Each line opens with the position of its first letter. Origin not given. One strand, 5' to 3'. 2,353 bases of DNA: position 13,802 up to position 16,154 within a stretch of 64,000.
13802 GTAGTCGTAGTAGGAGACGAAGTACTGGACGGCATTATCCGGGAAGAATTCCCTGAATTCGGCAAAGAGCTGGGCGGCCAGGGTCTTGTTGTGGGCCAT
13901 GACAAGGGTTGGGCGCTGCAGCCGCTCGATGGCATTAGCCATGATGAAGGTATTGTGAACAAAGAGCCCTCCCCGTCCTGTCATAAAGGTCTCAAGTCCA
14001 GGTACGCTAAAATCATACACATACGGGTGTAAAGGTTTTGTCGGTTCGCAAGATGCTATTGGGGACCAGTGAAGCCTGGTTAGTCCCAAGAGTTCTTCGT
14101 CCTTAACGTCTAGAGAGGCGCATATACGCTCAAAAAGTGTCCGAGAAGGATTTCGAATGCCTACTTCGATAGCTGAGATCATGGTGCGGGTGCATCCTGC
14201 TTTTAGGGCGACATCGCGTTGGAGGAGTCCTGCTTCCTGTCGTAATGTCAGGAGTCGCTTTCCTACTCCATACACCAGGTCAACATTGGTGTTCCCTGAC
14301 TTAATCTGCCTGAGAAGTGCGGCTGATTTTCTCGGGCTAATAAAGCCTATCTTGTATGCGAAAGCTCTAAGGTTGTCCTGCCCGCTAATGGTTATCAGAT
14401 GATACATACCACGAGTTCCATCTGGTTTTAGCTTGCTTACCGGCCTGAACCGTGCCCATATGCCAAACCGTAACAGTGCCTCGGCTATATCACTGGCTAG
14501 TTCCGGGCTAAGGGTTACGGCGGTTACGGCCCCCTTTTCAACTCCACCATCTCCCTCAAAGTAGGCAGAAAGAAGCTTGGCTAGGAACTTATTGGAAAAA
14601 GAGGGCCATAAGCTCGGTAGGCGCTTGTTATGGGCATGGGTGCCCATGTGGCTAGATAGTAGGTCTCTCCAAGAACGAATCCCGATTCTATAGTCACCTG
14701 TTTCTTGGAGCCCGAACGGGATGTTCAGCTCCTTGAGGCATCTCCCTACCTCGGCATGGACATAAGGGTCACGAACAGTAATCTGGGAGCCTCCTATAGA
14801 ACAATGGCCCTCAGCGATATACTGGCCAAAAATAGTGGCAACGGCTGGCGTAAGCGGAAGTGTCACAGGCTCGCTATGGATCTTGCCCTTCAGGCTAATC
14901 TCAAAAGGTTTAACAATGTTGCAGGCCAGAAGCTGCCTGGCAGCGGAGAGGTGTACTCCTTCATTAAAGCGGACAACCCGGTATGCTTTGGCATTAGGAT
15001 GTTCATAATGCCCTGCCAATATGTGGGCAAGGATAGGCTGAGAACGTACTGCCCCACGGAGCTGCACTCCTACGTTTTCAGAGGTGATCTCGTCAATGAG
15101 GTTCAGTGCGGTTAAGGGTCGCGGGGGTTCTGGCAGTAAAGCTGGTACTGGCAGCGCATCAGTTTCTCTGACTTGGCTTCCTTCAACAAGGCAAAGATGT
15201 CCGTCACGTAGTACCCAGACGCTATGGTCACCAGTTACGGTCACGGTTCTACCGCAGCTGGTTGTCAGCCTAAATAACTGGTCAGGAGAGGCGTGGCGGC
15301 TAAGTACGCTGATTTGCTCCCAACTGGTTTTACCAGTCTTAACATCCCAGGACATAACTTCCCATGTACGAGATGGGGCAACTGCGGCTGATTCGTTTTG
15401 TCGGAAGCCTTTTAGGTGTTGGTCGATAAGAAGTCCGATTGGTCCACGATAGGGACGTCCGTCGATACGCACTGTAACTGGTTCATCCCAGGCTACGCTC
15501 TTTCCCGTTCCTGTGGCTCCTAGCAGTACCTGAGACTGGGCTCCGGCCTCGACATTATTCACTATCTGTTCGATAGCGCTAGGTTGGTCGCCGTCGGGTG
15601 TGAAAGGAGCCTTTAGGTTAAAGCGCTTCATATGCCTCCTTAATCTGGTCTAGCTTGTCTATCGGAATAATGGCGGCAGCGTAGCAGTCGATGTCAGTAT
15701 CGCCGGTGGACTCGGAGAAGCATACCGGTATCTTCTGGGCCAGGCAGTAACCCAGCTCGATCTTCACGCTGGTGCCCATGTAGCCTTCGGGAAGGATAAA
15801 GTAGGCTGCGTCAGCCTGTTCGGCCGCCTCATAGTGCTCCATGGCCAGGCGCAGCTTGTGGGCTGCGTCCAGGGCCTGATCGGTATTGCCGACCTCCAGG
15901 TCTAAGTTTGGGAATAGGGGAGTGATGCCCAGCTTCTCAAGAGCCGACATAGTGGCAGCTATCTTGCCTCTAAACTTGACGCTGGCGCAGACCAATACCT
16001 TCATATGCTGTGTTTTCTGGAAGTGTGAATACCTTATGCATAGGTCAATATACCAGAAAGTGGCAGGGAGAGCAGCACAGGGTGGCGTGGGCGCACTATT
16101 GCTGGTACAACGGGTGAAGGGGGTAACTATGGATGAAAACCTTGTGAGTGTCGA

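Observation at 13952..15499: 516-aa intein in UvrB inserted at the Walker-A P-loop, with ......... endonuclease and an XRE-type HTH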

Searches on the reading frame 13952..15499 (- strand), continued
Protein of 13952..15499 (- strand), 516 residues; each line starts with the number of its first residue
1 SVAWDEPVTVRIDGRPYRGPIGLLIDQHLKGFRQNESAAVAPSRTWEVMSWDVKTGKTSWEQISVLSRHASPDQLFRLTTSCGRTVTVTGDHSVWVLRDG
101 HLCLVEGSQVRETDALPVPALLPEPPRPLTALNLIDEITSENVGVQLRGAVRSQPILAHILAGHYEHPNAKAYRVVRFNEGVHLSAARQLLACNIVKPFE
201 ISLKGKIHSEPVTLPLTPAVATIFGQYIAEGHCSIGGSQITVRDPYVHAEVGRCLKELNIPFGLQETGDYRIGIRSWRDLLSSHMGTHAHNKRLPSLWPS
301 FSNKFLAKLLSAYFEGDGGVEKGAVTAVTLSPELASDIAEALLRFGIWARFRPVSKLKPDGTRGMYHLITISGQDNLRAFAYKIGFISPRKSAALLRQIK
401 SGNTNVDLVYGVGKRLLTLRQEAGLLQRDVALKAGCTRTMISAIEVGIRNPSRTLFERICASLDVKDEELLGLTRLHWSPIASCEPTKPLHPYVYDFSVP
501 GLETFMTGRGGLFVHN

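Call 65: fold_search(model_id=the predicted structure, library=viral)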
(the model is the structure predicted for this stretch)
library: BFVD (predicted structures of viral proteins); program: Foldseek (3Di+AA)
matches with E <= 10: 1514; with E <= 0.001: 204
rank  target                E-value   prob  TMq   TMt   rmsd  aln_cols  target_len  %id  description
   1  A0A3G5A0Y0            9.5e-28  1.00  0.69  0.39   7.9       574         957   18  DNA-directed RNA polymerase [Harvfovirus sp.]
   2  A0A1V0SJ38            1.8e-26  1.00  0.67  0.57   5.0       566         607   16  Homing endonuclease [Klosneuvirus KNV1]
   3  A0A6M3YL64            1.1e-24  1.00  0.67  0.35   6.0       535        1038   15  (no name in the UniProt tables at hand)
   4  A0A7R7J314            3.4e-21  1.00  0.66  0.36   3.8       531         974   16  (no name in the UniProt tables at hand)
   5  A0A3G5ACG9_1          3.7e-20  1.00  0.61  0.39   6.4       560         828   14  SNF2-like helicase [Hyperionvirus sp.]
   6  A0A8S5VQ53            4.0e-19  1.00  0.61  0.30   7.1       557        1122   15  (no name in the UniProt tables at hand)
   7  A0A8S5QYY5            2.5e-18  1.00  0.62  0.23   6.8       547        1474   15  DNA-directed DNA polymerase [Siphoviridae sp. ctyvQ1]
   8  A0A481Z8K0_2          5.1e-17  1.00  0.29  0.13  18.1       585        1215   15  DNA-directed RNA polymerase [Pithovirus LCPAC304]
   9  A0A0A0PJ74            9.9e-17  1.00  0.60  0.32   7.7       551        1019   14  Putative intein containing helicase/endonuclease protein [Bacillus phage Bp8p-T]
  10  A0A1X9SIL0            2.0e-16  1.00  0.58  0.36   5.3       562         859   14  (no name in the UniProt tables at hand)
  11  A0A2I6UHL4            4.3e-16  1.00  0.64  0.25   7.2       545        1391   12  (no name in the UniProt tables at hand)
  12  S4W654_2              7.2e-16  1.00  0.51  0.30   8.3       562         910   15  Ribonucleoside-diphosphate reductase [Pandoravirus salinus]
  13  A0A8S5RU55            1.1e-15  1.00  0.59  0.28   6.5       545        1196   13  (no name in the UniProt tables at hand)
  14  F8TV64                1.1e-15  1.00  0.48  0.32   8.1       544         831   15  (no name in the UniProt tables at hand)
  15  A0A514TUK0            1.9e-15  1.00  0.44  0.32   8.0       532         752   11  Thymidylate synthase [Aeromonas phage PS1]
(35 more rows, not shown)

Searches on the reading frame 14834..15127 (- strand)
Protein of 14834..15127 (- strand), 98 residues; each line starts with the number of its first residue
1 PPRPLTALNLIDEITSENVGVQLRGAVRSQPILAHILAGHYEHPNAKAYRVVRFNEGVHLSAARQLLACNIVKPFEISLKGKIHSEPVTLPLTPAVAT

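Call 52: predict_structure(alignment_id=A4)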
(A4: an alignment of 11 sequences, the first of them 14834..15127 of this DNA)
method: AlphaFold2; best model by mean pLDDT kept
length: 98 residues; sequences in the alignment: 11
mean_pLDDT: 89.4   pTM: 0.78
mean pLDDT of the five models: 89.4, 88.6, 87.8, 86.5, 84.7
residues with pLDDT >= 90: 59; 70-90: 37; 50-70: 2; < 50: 0
segments of 3 or more residues with pLDDT < 50: none
pLDDT, mean of each block of 10 residues (from residue 1): 81 87 84 95 97 93 94 92 88 80
secondary structure, 60 per line:
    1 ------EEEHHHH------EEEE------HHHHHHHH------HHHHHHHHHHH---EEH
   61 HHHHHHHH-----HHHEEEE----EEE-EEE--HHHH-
elements in order: E7-9 H10-13 E20-23 H30-37 H44-54 H60-68 E77-80 E85-87 E89-91 H94-97

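Call 56: fold_search(model_id=the predicted structure, library=pdb)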
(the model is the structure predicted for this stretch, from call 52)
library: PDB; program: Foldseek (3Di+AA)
matches with E <= 10: 53; with E <= 0.001: 0
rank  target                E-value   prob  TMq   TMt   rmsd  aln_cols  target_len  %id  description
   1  1mbu_C                1.9e+00  0.18  0.36  0.40   5.0        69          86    9  Crystal Structure Analysis of ClpSN heterodimer (released 2002-12-11)
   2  9o5d_C                2.3e+00  0.03  0.20  0.07   9.7        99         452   18  The KICSTOR-GATOR1-SAMTOR complex (released 2026-01-21)
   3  3o2o_A                2.8e+00  0.12  0.33  0.37   5.5        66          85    9  Structure of E. coli ClpS ring complex (released 2011-12-14)
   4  2wa8_C                2.8e+00  0.07  0.31  0.30   6.3        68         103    9  Structural basis of N-end rule substrate recognition in Escherichia coli by the ClpAP adaptor protein ClpS - The Phe p (released 2009-04-28)
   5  1r6q_D                2.8e+00  0.06  0.30  0.31   6.7        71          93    8  ClpNS with fragments (released 2005-02-15)
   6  6g4w_r                3.0e+00  0.02  0.17  0.15  13.0       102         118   12  Cryo-EM structure of a late human pre-40S ribosomal subunit - State A (released 2018-06-06)
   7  2w9r_A                3.2e+00  0.06  0.30  0.30   7.7        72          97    7  Structural basis of N-end rule substrate recognition in Escherichia coli by the ClpAP adaptor protein ClpS (released 2009-04-28)
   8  9ayo_B                3.6e+00  0.12  0.35  0.43   3.8        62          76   13  Mycolicibacterium smegmatis ClpS with bound PheAla and Ni2+ (released 2024-12-11)
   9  9ayn_B                3.9e+00  0.12  0.35  0.43   3.8        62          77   13  Mycolicibacterium smegmatis ClpS with bound Ni2+ (released 2024-12-11)
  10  9ayn_A                3.9e+00  0.08  0.37  0.42   4.3        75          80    8  Mycolicibacterium smegmatis ClpS with bound Ni2+ (released 2024-12-11)
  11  1r6o_D                3.9e+00  0.06  0.32  0.33   5.9        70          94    7  ATP-dependent Clp protease ATP-binding subunit clpA/ATP-dependent Clp protease adaptor protein clpS (released 2005-02-15)
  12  1mbx_C                4.1e+00  0.11  0.36  0.40   5.0        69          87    9  CRYSTAL STRUCTURE ANALYSIS OF ClpSN WITH TRANSITION METAL ION BOUND (released 2002-12-11)
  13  2wa9_G                4.1e+00  0.08  0.31  0.35   4.9        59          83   10  Structural basis of N-end rule substrate recognition in Escherichia coli by the ClpAP adaptor protein ClpS - Trp pepti (released 2009-04-28)
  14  9ayo_A                4.4e+00  0.11  0.35  0.43   3.8        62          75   13  Mycolicibacterium smegmatis ClpS with bound PheAla and Ni2+ (released 2024-12-11)
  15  3o2b_C                4.4e+00  0.06  0.31  0.30   6.3        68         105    9  E. coli ClpS in complex with a Phe N-end rule peptide (released 2011-12-14)
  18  1rqu_A                5.0e+00  0.07  0.36  0.31   5.3        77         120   17  NMR structure of L7 dimer from E.coli (released 2004-03-02)
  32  1rqs_MODEL_1_A        6.6e+00  0.07  0.40  0.48   4.8        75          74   16  NMR structure of C-terminal domain of ribosomal protein L7 from E.coli (released 2004-03-02)
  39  1ctf                  7.5e+00  0.07  0.39  0.50   3.8        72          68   14  STRUCTURE OF THE C-TERMINAL DOMAIN OF THE RIBOSOMAL PROTEIN L7/L12 FROM ESCHERICHIA COLI AT 1.7 ANGSTROMS (released 1987-01-15)
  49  2zjq_5                9.7e+00  0.06  0.36  0.46   3.3        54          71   13  Interaction of L7 with L11 induced by Microccocin binding to the Deinococcus radiodurans 50S subunit (released 2008-06-17)
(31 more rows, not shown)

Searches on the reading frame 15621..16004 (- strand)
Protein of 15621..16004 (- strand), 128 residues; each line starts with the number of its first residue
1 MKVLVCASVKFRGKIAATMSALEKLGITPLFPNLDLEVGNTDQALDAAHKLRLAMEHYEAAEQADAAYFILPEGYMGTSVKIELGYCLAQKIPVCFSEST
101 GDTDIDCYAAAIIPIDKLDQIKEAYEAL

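Call 55: search_protein_families(library=pfam, proteins=[window:15621-16004:-], max_evalue=0.01)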
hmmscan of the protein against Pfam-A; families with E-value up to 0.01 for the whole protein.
window:15621-16004:- (128 aa): 1 family
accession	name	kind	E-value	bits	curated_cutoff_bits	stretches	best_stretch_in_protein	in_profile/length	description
PF05014.21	Nuc_deoxyrib_tr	-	0.00062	20.3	28.8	1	16-97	18-96/117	Nucleoside 2-deoxyribosyltransferase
